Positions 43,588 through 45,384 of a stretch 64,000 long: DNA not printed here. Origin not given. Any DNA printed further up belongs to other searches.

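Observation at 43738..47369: KaiB/KaiA-less KaiC-like ATPase coupled to a pseudo-receiver histidine kinase and a stand-alone receiver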

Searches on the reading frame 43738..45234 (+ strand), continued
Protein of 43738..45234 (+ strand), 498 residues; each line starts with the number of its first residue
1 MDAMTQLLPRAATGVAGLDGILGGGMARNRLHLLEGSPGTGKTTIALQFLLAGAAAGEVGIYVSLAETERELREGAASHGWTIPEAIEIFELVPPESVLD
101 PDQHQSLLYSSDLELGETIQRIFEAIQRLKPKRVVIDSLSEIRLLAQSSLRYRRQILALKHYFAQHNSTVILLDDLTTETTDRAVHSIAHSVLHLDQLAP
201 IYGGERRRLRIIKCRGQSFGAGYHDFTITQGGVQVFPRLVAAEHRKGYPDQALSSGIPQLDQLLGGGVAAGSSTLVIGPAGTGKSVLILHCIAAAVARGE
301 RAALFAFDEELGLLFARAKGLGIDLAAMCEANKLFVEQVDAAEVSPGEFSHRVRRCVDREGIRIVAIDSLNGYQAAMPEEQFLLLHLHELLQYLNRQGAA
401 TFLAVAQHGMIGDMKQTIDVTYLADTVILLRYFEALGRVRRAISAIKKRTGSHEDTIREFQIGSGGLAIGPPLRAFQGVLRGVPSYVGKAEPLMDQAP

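Call 6: find_homologous_proteins(query=window:43738-45231:+, max_evalue=1e-10)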
Query window:43738-45231:+ (498 aa): 8000 proteins with E <= 1e-10 among 8000 candidates; the best 120 are listed.
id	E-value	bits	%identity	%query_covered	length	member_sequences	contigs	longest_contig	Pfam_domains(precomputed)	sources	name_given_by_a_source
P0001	0.0e+0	1032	94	100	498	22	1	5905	PF06745.20,PF03796.22,PF13245.13,PF00154.28,PF13481.13,PF20720.4,PF13191.13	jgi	jgi:circadian clock protein KaiC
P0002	1.6e-289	978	90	100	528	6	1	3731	PF06745.20,PF03796.22,PF14417.13,PF13245.13,PF13401.13,PF00154.28,PF25199.2,PF13481.13,PF20720.4,PF13191.13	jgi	jgi:circadian clock protein KaiC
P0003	4.0e-288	974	89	100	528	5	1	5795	PF06745.20,PF03796.22,PF14417.13,PF13245.13,PF23442.2,PF08423.18,PF13401.13,PF00154.28,PF13191.13,PF05625.18,PF25199.2,PF13481.13,PF20720.4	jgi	jgi:circadian clock protein KaiC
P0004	5.7e-288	973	89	100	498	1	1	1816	PF06745.20,PF03796.22,PF14417.13,PF13604.13,PF13245.13,PF23442.2,PF13401.13,PF00154.28,PF07728.21,PF13191.13,PF05625.18,PF09848.16,PF25199.2,PF13481.13,PF20720.4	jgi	jgi:circadian clock protein KaiC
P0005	2.2e-287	971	90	100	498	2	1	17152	PF06745.20,PF03796.22,PF14417.13,PF23442.2,PF13401.13,PF00154.28,PF13191.13,PF05625.18,PF09848.16,PF25199.2,PF13481.13,PF20720.4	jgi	jgi:circadian clock protein KaiC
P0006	2.9e-287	971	89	100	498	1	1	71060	PF13173.13,PF06745.20,PF03796.22,PF13604.13,PF13245.13,PF23442.2,PF13401.13,PF00154.28,PF07728.21,PF13191.13,PF25199.2,PF13481.13,PF20720.4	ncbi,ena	-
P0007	4.2e-286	967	90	100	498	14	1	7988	PF06745.20,PF03796.22,PF14417.13,PF13245.13,PF23442.2,PF13401.13,PF00154.28,PF13191.13,PF05625.18,PF09848.16,PF25199.2,PF13481.13,PF20720.4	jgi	jgi:circadian clock protein KaiC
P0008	2.7e-285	964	88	100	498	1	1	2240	PF06745.20,PF03796.22,PF13245.13,PF05625.18,PF23442.2,PF00154.28,PF13481.13,PF20720.4,PF13191.13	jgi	-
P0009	4.2e-285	964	88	100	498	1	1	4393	PF06745.20,PF03796.22,PF14417.13,PF13245.13,PF23442.2,PF08423.18,PF13401.13,PF00154.28,PF13191.13,PF05625.18,PF09848.16,PF25199.2,PF13481.13,PF20720.4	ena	-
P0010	4.3e-285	964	88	100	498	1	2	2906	PF06745.20,PF03796.22,PF14417.13,PF13245.13,PF23442.2,PF08423.18,PF13401.13,PF00154.28,PF13191.13,PF05625.18,PF25199.2,PF13481.13,PF20720.4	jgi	jgi:circadian clock protein KaiC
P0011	6.1e-285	963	88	100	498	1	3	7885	PF06745.20,PF03796.22,PF13245.13,PF23442.2,PF00154.28,PF13481.13,PF20720.4,PF13191.13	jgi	jgi:circadian clock protein KaiC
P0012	2.4e-284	961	87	100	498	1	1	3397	PF06745.20,PF03796.22,PF14417.13,PF13245.13,PF23442.2,PF08423.18,PF13401.13,PF00154.28,PF13191.13,PF05625.18,PF09848.16,PF25199.2,PF13481.13,PF20720.4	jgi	-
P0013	1.1e-283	959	87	100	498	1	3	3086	PF06745.20,PF03796.22,PF14417.13,PF13245.13,PF23442.2,PF08423.18,PF13401.13,PF00154.28,PF13191.13,PF05625.18,PF09848.16,PF25199.2,PF13481.13,PF20720.4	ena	-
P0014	6.4e-283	957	87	100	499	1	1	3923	PF06745.20,PF03796.22,PF05625.18,PF23442.2,PF13401.13,PF09848.16,PF00154.28,PF25199.2,PF13481.13,PF20720.4,PF13191.13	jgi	jgi:circadian clock protein KaiC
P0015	1.0e-282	956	88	100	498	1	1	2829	PF06745.20,PF03796.22,PF14417.13,PF23442.2,PF13401.13,PF00154.28,PF07728.21,PF13191.13,PF01695.24,PF05625.18,PF13481.13,PF20720.4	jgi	jgi:circadian clock protein KaiC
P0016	1.5e-282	955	87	100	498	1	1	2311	PF06745.20,PF01695.24,PF03796.22,PF14417.13,PF23442.2,PF13401.13,PF00154.28,PF07728.21,PF13481.13,PF20720.4,PF13191.13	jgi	-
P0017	3.7e-282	954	88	100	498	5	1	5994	PF06745.20,PF03796.22,PF14417.13,PF13245.13,PF13401.13,PF00154.28,PF07728.21,PF13191.13,PF24883.3,PF12775.14,PF25199.2,PF13481.13,PF20720.4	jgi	jgi:circadian clock protein KaiC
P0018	6.1e-282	953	88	100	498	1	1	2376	PF06745.20,PF03796.22,PF13245.13,PF23442.2,PF13401.13,PF00154.28,PF07728.21,PF13191.13,PF05625.18,PF25199.2,PF13481.13,PF20720.4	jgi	jgi:circadian clock protein KaiC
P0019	9.3e-282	953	87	100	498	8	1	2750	PF13173.13,PF06745.20,PF03796.22,PF13245.13,PF23442.2,PF00154.28,PF13481.13,PF20720.4,PF13191.13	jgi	jgi:circadian clock protein KaiC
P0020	9.5e-282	953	87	99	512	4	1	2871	PF06745.20,PF03796.22,PF13604.13,PF13245.13,PF23442.2,PF00154.28,PF13481.13,PF20720.4,PF13191.13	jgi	jgi:circadian clock protein KaiC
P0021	1.1e-279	946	86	100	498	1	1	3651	PF06745.20,PF03796.22,PF14417.13,PF13245.13,PF23442.2,PF13401.13,PF00154.28,PF07728.21,PF13191.13,PF05625.18,PF09848.16,PF25199.2,PF13481.13,PF20720.4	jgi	jgi:circadian clock protein KaiC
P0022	1.2e-275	933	86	100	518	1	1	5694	PF06745.20,PF03796.22,PF24883.3,PF13245.13,PF23442.2,PF13401.13,PF00154.28,PF25199.2,PF13481.13,PF20720.4,PF13191.13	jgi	jgi:circadian clock protein KaiC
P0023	1.9e-275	932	85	99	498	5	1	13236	PF06745.20,PF03796.22,PF23442.2,PF13401.13,PF00154.28,PF25199.2,PF13481.13,PF13191.13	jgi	jgi:circadian clock protein KaiC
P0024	1.5e-274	929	83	100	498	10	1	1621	PF06745.20,PF03796.22,PF23442.2,PF13401.13,PF00154.28,PF07728.21,PF13191.13,PF12775.14,PF09848.16,PF25199.2,PF13481.13,PF20720.4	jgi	jgi:circadian clock protein KaiC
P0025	1.9e-272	922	83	100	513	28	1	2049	PF06745.20,PF03796.22,PF05625.18,PF23442.2,PF13401.13,PF00154.28,PF07728.21,PF25199.2,PF13481.13,PF20720.4,PF13191.13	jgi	-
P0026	2.0e-272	922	83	100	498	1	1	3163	PF06745.20,PF03796.22,PF23442.2,PF00154.28,PF07728.21,PF25199.2,PF13481.13,PF20720.4,PF13191.13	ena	-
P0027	2.2e-272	922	84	99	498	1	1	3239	PF06745.20,PF03796.22,PF13245.13,PF23442.2,PF09848.16,PF00154.28,PF25199.2,PF13481.13,PF20720.4,PF13191.13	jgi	jgi:circadian clock protein KaiC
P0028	4.9e-272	921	84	99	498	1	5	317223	PF06745.20,PF03796.22,PF24883.3,PF05625.18,PF23442.2,PF13401.13,PF00154.28,PF13481.13,PF20720.4,PF13191.13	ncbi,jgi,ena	jgi:circadian clock protein KaiC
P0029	4.1e-271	918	84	99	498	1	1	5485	PF06745.20,PF13245.13,PF23442.2,PF13401.13,PF00154.28,PF07728.21,PF25199.2,PF13481.13,PF13191.13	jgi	jgi:circadian clock protein KaiC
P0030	5.2e-271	917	84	99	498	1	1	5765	PF06745.20,PF14417.13,PF13245.13,PF23442.2,PF13401.13,PF00154.28,PF07728.21,PF25199.2,PF13481.13,PF13191.13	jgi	jgi:circadian clock protein KaiC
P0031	8.6e-271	917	84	99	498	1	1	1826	PF06745.20,PF13245.13,PF13401.13,PF09848.16,PF00154.28,PF25199.2,PF13481.13,PF13191.13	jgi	jgi:circadian clock protein KaiC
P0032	4.0e-270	914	82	100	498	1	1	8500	PF06745.20,PF03796.22,PF13245.13,PF23442.2,PF00154.28,PF07728.21,PF25199.2,PF13481.13,PF20720.4,PF13191.13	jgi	jgi:circadian clock protein KaiC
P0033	5.0e-270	914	83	100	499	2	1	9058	PF06745.20,PF03796.22,PF14417.13,PF13604.13,PF13245.13,PF23442.2,PF13401.13,PF00154.28,PF07728.21,PF13191.13,PF05625.18,PF25199.2,PF13481.13,PF20720.4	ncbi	-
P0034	6.0e-270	914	84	99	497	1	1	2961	PF06745.20,PF07088.17,PF03796.22,PF23442.2,PF00154.28,PF13481.13,PF20720.4,PF13191.13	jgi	jgi:circadian clock protein KaiC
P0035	9.8e-270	913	84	99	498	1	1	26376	PF06745.20,PF14417.13,PF13245.13,PF23442.2,PF13401.13,PF00154.28,PF25199.2,PF13481.13,PF13191.13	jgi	jgi:circadian clock protein KaiC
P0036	3.1e-269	911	83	99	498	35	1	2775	PF06745.20,PF03796.22,PF05625.18,PF23442.2,PF13401.13,PF00154.28,PF07728.21,PF13481.13,PF13191.13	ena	-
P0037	1.7e-268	909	82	99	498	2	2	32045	PF06745.20,PF03796.22,PF05625.18,PF23442.2,PF08423.18,PF13401.13,PF00154.28,PF07728.21,PF13481.13,PF20720.4,PF13191.13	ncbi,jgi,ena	jgi:circadian clock protein KaiC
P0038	2.0e-268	909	83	99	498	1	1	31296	PF06745.20,PF03796.22,PF23442.2,PF13401.13,PF00154.28,PF07728.21,PF25199.2,PF13481.13,PF20720.4,PF13191.13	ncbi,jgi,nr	ncbi:MAG TPA: ATPase domain-containing protein [Xanthobacteraceae bacterium]|jgi:circadian clock pro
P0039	2.0e-268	909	83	99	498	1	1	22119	PF06745.20,PF03796.22,PF23442.2,PF13401.13,PF00154.28,PF13481.13,PF13191.13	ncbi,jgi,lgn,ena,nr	ncbi:MAG TPA: ATPase domain-containing protein [Xanthobacteraceae bacterium]|nr:ATPase domain-contai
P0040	2.3e-268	909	83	99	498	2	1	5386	PF06745.20,PF03796.22,PF13245.13,PF23442.2,PF13401.13,PF00154.28,PF13191.13,PF12775.14,PF05625.18,PF09848.16,PF25199.2,PF13481.13,PF20720.4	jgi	jgi:circadian clock protein KaiC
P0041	8.8e-268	907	84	99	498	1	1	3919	PF13086.13,PF06745.20,PF13245.13,PF23442.2,PF13401.13,PF00154.28,PF25199.2,PF13481.13,PF13191.13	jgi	jgi:circadian clock protein KaiC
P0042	1.6e-267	906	85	97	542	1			PF06745.20,PF03796.22,PF23442.2,PF00154.28,PF13481.13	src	-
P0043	1.6e-267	906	82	99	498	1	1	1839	PF06745.20,PF03796.22,PF13604.13,PF23442.2,PF09848.16,PF00154.28,PF13481.13,PF20720.4,PF13191.13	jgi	jgi:circadian clock protein KaiC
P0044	2.5e-267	905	83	99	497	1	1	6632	PF06745.20,PF03796.22,PF13604.13,PF13245.13,PF23442.2,PF13401.13,PF00154.28,PF07728.21,PF13191.13,PF07088.17,PF12775.14,PF09848.16,PF25199.2,PF13481.13,PF20720.4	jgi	jgi:circadian clock protein KaiC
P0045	2.7e-267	905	81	100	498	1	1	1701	PF06745.20,PF03796.22,PF23442.2,PF13401.13,PF09848.16,PF00154.28,PF25199.2,PF13481.13,PF20720.4,PF13191.13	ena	-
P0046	4.4e-267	904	83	99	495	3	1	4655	PF06745.20,PF07088.17,PF03796.22,PF05625.18,PF23442.2,PF00154.28,PF25199.2,PF13481.13,PF20720.4,PF13191.13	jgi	jgi:circadian clock protein KaiC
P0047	4.7e-267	904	81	99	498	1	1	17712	PF06745.20,PF03796.22,PF05625.18,PF23442.2,PF09848.16,PF00154.28,PF13481.13,PF20720.4,PF13191.13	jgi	jgi:circadian clock protein KaiC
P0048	6.5e-267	904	82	99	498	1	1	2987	PF06745.20,PF03796.22,PF13604.13,PF23442.2,PF00154.28,PF13481.13,PF20720.4,PF13191.13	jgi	jgi:circadian clock protein KaiC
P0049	1.2e-266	903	83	98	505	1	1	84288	PF06745.20,PF03796.22,PF05625.18,PF23442.2,PF13401.13,PF00154.28,PF25199.2,PF13481.13,PF20720.4,PF13191.13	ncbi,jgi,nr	ncbi:MAG TPA: ATPase domain-containing protein [Xanthobacteraceae bacterium]|jgi:circadian clock pro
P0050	1.3e-266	903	83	99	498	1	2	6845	PF06745.20,PF03796.22,PF23442.2,PF13401.13,PF00154.28,PF07728.21,PF25199.2,PF13481.13,PF20720.4,PF13191.13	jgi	jgi:circadian clock protein KaiC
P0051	1.3e-266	903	82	99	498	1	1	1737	PF06745.20,PF03796.22,PF23442.2,PF13401.13,PF00154.28,PF07728.21,PF13481.13,PF20720.4,PF13191.13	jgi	jgi:circadian clock protein KaiC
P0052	1.5e-266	903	82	99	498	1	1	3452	PF06745.20,PF03796.22,PF23442.2,PF08423.18,PF13401.13,PF00154.28,PF07728.21,PF13191.13,PF09848.16,PF25199.2,PF13481.13,PF20720.4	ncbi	-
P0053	1.7e-266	902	81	99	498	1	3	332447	PF06745.20,PF03796.22,PF05625.18,PF23442.2,PF09848.16,PF00154.28,PF25199.2,PF13481.13,PF13191.13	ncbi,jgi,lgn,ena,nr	ncbi:MAG: AAA family ATPase [Hyphomicrobiales bacterium]|nr:AAA family ATPase [Hyphomicrobiales bact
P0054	1.8e-266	902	82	100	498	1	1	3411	PF06745.20,PF03796.22,PF14417.13,PF23442.2,PF13401.13,PF00154.28,PF07728.21,PF13191.13,PF05625.18,PF09848.16,PF25199.2,PF13481.13,PF20720.4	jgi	jgi:circadian clock protein KaiC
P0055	1.8e-266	902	80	100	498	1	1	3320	PF06745.20,PF03796.22,PF13245.13,PF23442.2,PF13401.13,PF00154.28,PF13191.13,PF13479.13,PF09848.16,PF25199.2,PF13481.13,PF20720.4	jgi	-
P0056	2.1e-266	902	82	99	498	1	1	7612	PF06745.20,PF03796.22,PF05625.18,PF23442.2,PF13401.13,PF09848.16,PF00154.28,PF25199.2,PF13481.13,PF20720.4,PF13191.13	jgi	-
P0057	2.9e-266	902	82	100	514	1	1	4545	PF06745.20,PF03796.22,PF23442.2,PF13401.13,PF09848.16,PF00154.28,PF07728.21,PF13481.13,PF20720.4,PF13191.13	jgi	jgi:circadian clock protein KaiC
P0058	3.2e-266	901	83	99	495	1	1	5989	PF06745.20,PF03796.22,PF05625.18,PF23442.2,PF00154.28,PF13481.13,PF20720.4,PF13191.13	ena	-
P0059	4.7e-266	901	82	99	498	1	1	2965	PF06745.20,PF03796.22,PF05625.18,PF23442.2,PF13401.13,PF00154.28,PF07728.21,PF13481.13,PF13191.13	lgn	-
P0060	4.9e-266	901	82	99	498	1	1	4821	PF06745.20,PF03796.22,PF23442.2,PF13401.13,PF00154.28,PF13481.13,PF20720.4,PF13191.13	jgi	jgi:circadian clock protein KaiC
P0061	5.3e-266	901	82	99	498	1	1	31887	PF06745.20,PF03796.22,PF05625.18,PF23442.2,PF08423.18,PF13401.13,PF00154.28,PF07728.21,PF13481.13,PF20720.4,PF13191.13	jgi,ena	-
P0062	5.8e-266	901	81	99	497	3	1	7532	PF06745.20,PF03796.22,PF14417.13,PF13604.13,PF13245.13,PF23442.2,PF13401.13,PF00154.28,PF07728.21,PF13191.13,PF25199.2,PF13481.13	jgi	jgi:circadian clock protein KaiC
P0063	5.8e-266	901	81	99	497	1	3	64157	PF06745.20,PF03796.22,PF13245.13,PF23442.2,PF13401.13,PF00154.28,PF13191.13,PF13479.13,PF12775.14,PF05625.18,PF09848.16,PF25199.2,PF13481.13,PF20720.4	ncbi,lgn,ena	-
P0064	6.7e-266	900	82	100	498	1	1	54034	PF06745.20,PF03796.22,PF13245.13,PF23442.2,PF13401.13,PF00154.28,PF13191.13,PF24883.3,PF05625.18,PF09848.16,PF25199.2,PF13481.13,PF20720.4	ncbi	-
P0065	6.7e-266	900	81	100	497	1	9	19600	PF06745.20,PF03796.22,PF14417.13,PF23442.2,PF00154.28,PF25199.2,PF13481.13,PF20720.4,PF13191.13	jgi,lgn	jgi:circadian clock protein KaiC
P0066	7.1e-266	900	83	99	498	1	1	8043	PF06745.20,PF03796.22,PF23442.2,PF13401.13,PF00154.28,PF07728.21,PF25199.2,PF13481.13,PF20720.4,PF13191.13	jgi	jgi:circadian clock protein KaiC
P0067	8.2e-266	900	82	98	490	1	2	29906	PF06745.20,PF03796.22,PF23442.2,PF00154.28,PF25199.2,PF13481.13,PF20720.4,PF13191.13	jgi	jgi:circadian clock protein KaiC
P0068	9.2e-266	900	81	100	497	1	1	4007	PF06745.20,PF03796.22,PF14417.13,PF23442.2,PF00154.28,PF25199.2,PF13481.13,PF20720.4,PF13191.13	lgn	-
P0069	9.8e-266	900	82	99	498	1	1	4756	PF06745.20,PF14417.13,PF13245.13,PF23442.2,PF13401.13,PF00154.28,PF25199.2,PF13481.13,PF13191.13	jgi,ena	-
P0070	1.1e-265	900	81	100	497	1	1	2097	PF06745.20,PF03796.22,PF14417.13,PF23442.2,PF00154.28,PF25199.2,PF13481.13,PF20720.4,PF13191.13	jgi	jgi:circadian clock protein KaiC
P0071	1.4e-265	899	82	100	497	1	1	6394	PF06745.20,PF03796.22,PF12775.14,PF23442.2,PF13401.13,PF09848.16,PF00154.28,PF25199.2,PF13481.13,PF20720.4,PF13191.13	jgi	jgi:circadian clock protein KaiC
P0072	1.5e-265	899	82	99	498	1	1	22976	PF06745.20,PF03796.22,PF23442.2,PF08423.18,PF13401.13,PF00154.28,PF13481.13,PF20720.4,PF13191.13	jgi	jgi:circadian clock protein KaiC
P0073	1.5e-265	899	80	100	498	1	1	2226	PF06745.20,PF03796.22,PF05625.18,PF09848.16,PF00154.28,PF13481.13,PF20720.4,PF13191.13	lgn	-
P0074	1.8e-265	899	82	98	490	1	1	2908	PF06745.20,PF03796.22,PF23442.2,PF13401.13,PF09848.16,PF00154.28,PF25199.2,PF13481.13,PF20720.4,PF13191.13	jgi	jgi:circadian clock protein KaiC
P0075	1.9e-265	899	81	99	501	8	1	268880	PF06745.20,PF03796.22,PF13245.13,PF23442.2,PF13401.13,PF00154.28,PF07728.21,PF13191.13,PF07088.17,PF05625.18,PF09848.16,PF25199.2,PF13481.13,PF20720.4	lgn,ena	-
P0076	2.1e-265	899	82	99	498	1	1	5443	PF06745.20,PF03796.22,PF05625.18,PF23442.2,PF13401.13,PF00154.28,PF07728.21,PF13481.13,PF20720.4,PF13191.13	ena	-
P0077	2.1e-265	899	82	100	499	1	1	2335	PF06745.20,PF03796.22,PF14417.13,PF13604.13,PF13245.13,PF23442.2,PF00004.36,PF13401.13,PF00154.28,PF07728.21,PF13191.13,PF24883.3,PF09848.16,PF25199.2,PF13481.13,PF20720.4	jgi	jgi:circadian clock protein KaiC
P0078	2.5e-265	899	82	99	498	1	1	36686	PF06745.20,PF03796.22,PF23442.2,PF00154.28,PF13481.13,PF13191.13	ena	-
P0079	3.0e-265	898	81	99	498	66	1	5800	PF06745.20,PF03796.22,PF23442.2,PF13401.13,PF00154.28,PF25199.2,PF13481.13,PF20720.4,PF13191.13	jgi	jgi:circadian clock protein KaiC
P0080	3.7e-265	898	81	100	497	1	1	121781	PF06745.20,PF03796.22,PF05625.18,PF23442.2,PF09848.16,PF00154.28,PF13481.13,PF20720.4,PF13191.13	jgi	jgi:circadian clock protein KaiC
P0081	5.2e-265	897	80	99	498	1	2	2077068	PF06745.20,PF03796.22,PF05625.18,PF23442.2,PF00154.28,PF13481.13,PF20720.4,PF13191.13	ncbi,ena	-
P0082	6.0e-265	897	81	100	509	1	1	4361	PF06745.20,PF03796.22,PF13245.13,PF23442.2,PF09848.16,PF00154.28,PF25199.2,PF13481.13,PF20720.4,PF13191.13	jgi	jgi:circadian clock protein KaiC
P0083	6.4e-265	897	82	99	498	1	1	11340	PF06745.20,PF03796.22,PF05625.18,PF23442.2,PF08423.18,PF13401.13,PF00154.28,PF07728.21,PF13481.13,PF20720.4,PF13191.13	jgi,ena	-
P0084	6.8e-265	897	81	100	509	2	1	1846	PF06745.20,PF03796.22,PF13245.13,PF23442.2,PF09848.16,PF00154.28,PF07728.21,PF25199.2,PF13481.13,PF20720.4,PF13191.13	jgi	jgi:circadian clock protein KaiC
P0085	7.6e-265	897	81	99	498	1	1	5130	PF06745.20,PF03796.22,PF23442.2,PF13401.13,PF00154.28,PF07728.21,PF13481.13,PF20720.4,PF13191.13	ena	-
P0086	9.4e-265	897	83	98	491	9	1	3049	PF06745.20,PF03796.22,PF13245.13,PF23442.2,PF09848.16,PF00154.28,PF25199.2,PF13481.13,PF20720.4,PF13191.13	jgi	-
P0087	1.1e-264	896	80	100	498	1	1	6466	PF13086.13,PF06745.20,PF03796.22,PF14417.13,PF23442.2,PF13401.13,PF00154.28,PF07728.21,PF13191.13,PF13479.13,PF05729.19,PF09848.16,PF25199.2,PF13481.13,PF20720.4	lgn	-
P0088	1.5e-264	896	82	99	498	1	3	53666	PF06745.20,PF03796.22,PF23442.2,PF13401.13,PF00154.28,PF07728.21,PF13481.13,PF20720.4,PF13191.13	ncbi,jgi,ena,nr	ncbi:MAG TPA: ATPase domain-containing protein [Xanthobacteraceae bacterium]|nr:ATPase domain-contai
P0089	2.0e-264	896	80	99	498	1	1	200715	PF06745.20,PF03796.22,PF05625.18,PF23442.2,PF00154.28,PF13481.13,PF20720.4,PF13191.13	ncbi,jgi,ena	jgi:circadian clock protein KaiC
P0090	2.1e-264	895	80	99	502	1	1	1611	PF06745.20,PF03796.22,PF05625.18,PF23442.2,PF00154.28,PF13481.13,PF13191.13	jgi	jgi:circadian clock protein KaiC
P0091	2.2e-264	895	80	99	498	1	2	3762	PF06745.20,PF03796.22,PF23442.2,PF13401.13,PF00154.28,PF07728.21,PF25199.2,PF13481.13,PF20720.4,PF13191.13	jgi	jgi:circadian clock protein KaiC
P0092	2.9e-264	895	80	99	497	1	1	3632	PF06745.20,PF03796.22,PF23442.2,PF00154.28,PF13481.13,PF13191.13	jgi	jgi:circadian clock protein KaiC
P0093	3.3e-264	895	81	99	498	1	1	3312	PF06745.20,PF23442.2,PF13401.13,PF00154.28,PF13481.13,PF20720.4,PF13191.13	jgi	jgi:circadian clock protein KaiC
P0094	6.0e-264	894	81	100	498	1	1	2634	PF06745.20,PF03796.22,PF13604.13,PF13245.13,PF23442.2,PF13401.13,PF00154.28,PF07728.21,PF13191.13,PF12775.14,PF05625.18,PF09848.16,PF25199.2,PF13481.13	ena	-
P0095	6.8e-264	894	82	100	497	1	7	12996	PF06745.20,PF03796.22,PF23442.2,PF13401.13,PF00154.28,PF25199.2,PF13481.13,PF13191.13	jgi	jgi:circadian clock protein KaiC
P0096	7.4e-264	894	81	100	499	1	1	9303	PF06745.20,PF13479.13,PF03796.22,PF23442.2,PF13401.13,PF00154.28,PF25199.2,PF13481.13,PF13191.13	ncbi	ncbi:MAG TPA: ATPase domain-containing protein [Xanthobacteraceae bacterium]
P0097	9.0e-264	893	81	99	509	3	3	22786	PF06745.20,PF13479.13,PF03796.22,PF23442.2,PF13401.13,PF00154.28,PF13481.13,PF20720.4,PF13191.13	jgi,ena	-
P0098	9.3e-264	893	82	99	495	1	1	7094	PF06745.20,PF03796.22,PF23442.2,PF00154.28,PF13481.13,PF13191.13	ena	-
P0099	1.0e-263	893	81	99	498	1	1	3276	PF06745.20,PF03796.22,PF23442.2,PF13401.13,PF00154.28,PF13191.13,PF13479.13,PF05625.18,PF09848.16,PF25199.2,PF13481.13,PF20720.4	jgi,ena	-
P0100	1.0e-263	893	81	99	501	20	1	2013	PF06745.20,PF03796.22,PF13604.13,PF13245.13,PF23442.2,PF13401.13,PF00154.28,PF07728.21,PF13191.13,PF07088.17,PF05625.18,PF09848.16,PF25199.2,PF13481.13,PF20720.4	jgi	jgi:circadian clock protein KaiC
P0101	1.7e-263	892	80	99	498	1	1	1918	PF06745.20,PF03796.22,PF00154.28,PF13481.13,PF20720.4,PF13191.13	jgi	-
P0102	1.7e-263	892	82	100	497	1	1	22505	PF06745.20,PF03796.22,PF23442.2,PF13401.13,PF00154.28,PF25199.2,PF13481.13,PF13191.13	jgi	jgi:circadian clock protein KaiC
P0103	2.5e-263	892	80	99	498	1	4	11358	PF06745.20,PF03796.22,PF05625.18,PF23442.2,PF08423.18,PF00154.28,PF07728.21,PF13481.13,PF20720.4,PF13191.13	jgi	jgi:circadian clock protein KaiC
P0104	2.7e-263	892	82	99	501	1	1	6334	PF06745.20,PF03796.22,PF05625.18,PF09848.16,PF00154.28,PF25199.2,PF13481.13,PF20720.4,PF13191.13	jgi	jgi:circadian clock protein KaiC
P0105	2.9e-263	892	81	99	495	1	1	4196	PF06745.20,PF03796.22,PF23442.2,PF00004.36,PF13401.13,PF00154.28,PF07728.21,PF13481.13,PF20720.4,PF13191.13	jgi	jgi:circadian clock protein KaiC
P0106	3.0e-263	892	81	99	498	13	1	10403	PF06745.20,PF03796.22,PF12775.14,PF23442.2,PF13401.13,PF00154.28,PF07728.21,PF13481.13,PF20720.4,PF13191.13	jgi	jgi:circadian clock protein KaiC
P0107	3.6e-263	891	80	99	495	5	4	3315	PF06745.20,PF03796.22,PF13245.13,PF23442.2,PF13401.13,PF00154.28,PF07728.21,PF13191.13,PF07088.17,PF05625.18,PF05729.19,PF09848.16,PF25199.2,PF13481.13,PF20720.4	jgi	jgi:circadian clock protein KaiC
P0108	5.2e-263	891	80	100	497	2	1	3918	PF06745.20,PF03796.22,PF12775.14,PF13245.13,PF05625.18,PF23442.2,PF13401.13,PF09848.16,PF00154.28,PF13481.13,PF13191.13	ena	-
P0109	5.3e-263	891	81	99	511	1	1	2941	PF06745.20,PF03796.22,PF23442.2,PF00154.28,PF13481.13,PF13191.13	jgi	jgi:circadian clock protein KaiC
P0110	6.1e-263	891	82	99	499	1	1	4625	PF06745.20,PF03796.22,PF14417.13,PF13245.13,PF23442.2,PF13401.13,PF00154.28,PF13191.13,PF24883.3,PF09848.16,PF25199.2,PF13481.13,PF20720.4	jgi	jgi:circadian clock protein KaiC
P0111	9.7e-263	890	79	99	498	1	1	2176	PF06745.20,PF03796.22,PF05625.18,PF23442.2,PF09848.16,PF00154.28,PF13481.13,PF20720.4,PF13191.13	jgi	jgi:circadian clock protein KaiC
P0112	1.2e-262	890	82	99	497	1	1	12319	PF06745.20,PF03796.22,PF05729.19,PF23442.2,PF00004.36,PF13401.13,PF00154.28,PF07728.21,PF13481.13,PF20720.4,PF13191.13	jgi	jgi:circadian clock protein KaiC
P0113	1.3e-262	890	81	100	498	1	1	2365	PF06745.20,PF03796.22,PF05625.18,PF23442.2,PF13401.13,PF00154.28,PF13481.13,PF20720.4,PF13191.13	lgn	-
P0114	1.4e-262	889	80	100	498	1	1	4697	PF06745.20,PF03796.22,PF13604.13,PF13245.13,PF23442.2,PF13401.13,PF00154.28,PF13191.13,PF12775.14,PF05625.18,PF09848.16,PF25199.2,PF13481.13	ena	-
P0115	1.5e-262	889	81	99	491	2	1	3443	PF06745.20,PF03796.22,PF23442.2,PF13401.13,PF00154.28,PF07728.21,PF13191.13,PF05625.18,PF09848.16,PF25199.2,PF13481.13,PF20720.4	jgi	jgi:circadian clock protein KaiC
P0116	1.7e-262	889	80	100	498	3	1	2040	PF06745.20,PF03796.22,PF23442.2,PF13401.13,PF09848.16,PF00154.28,PF07728.21,PF25199.2,PF13481.13,PF20720.4,PF13191.13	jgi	jgi:circadian clock protein KaiC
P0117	1.7e-262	889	80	100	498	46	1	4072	PF06745.20,PF03796.22,PF23442.2,PF13401.13,PF09848.16,PF00154.28,PF07728.21,PF25199.2,PF13481.13,PF20720.4,PF13191.13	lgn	-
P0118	1.7e-262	889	81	99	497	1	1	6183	PF06745.20,PF03796.22,PF13245.13,PF23442.2,PF13401.13,PF00154.28,PF07728.21,PF13191.13,PF12775.14,PF09848.16,PF25199.2,PF13481.13,PF20720.4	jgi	jgi:circadian clock protein KaiC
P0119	2.6e-262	889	80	99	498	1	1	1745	PF13173.13,PF06745.20,PF03796.22,PF23442.2,PF13401.13,PF00154.28,PF07728.21,PF25199.2,PF13481.13,PF20720.4,PF13191.13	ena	-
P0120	3.1e-262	888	80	100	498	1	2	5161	PF06745.20,PF03796.22,PF23442.2,PF13401.13,PF00154.28,PF13481.13,PF13191.13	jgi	jgi:circadian clock protein KaiC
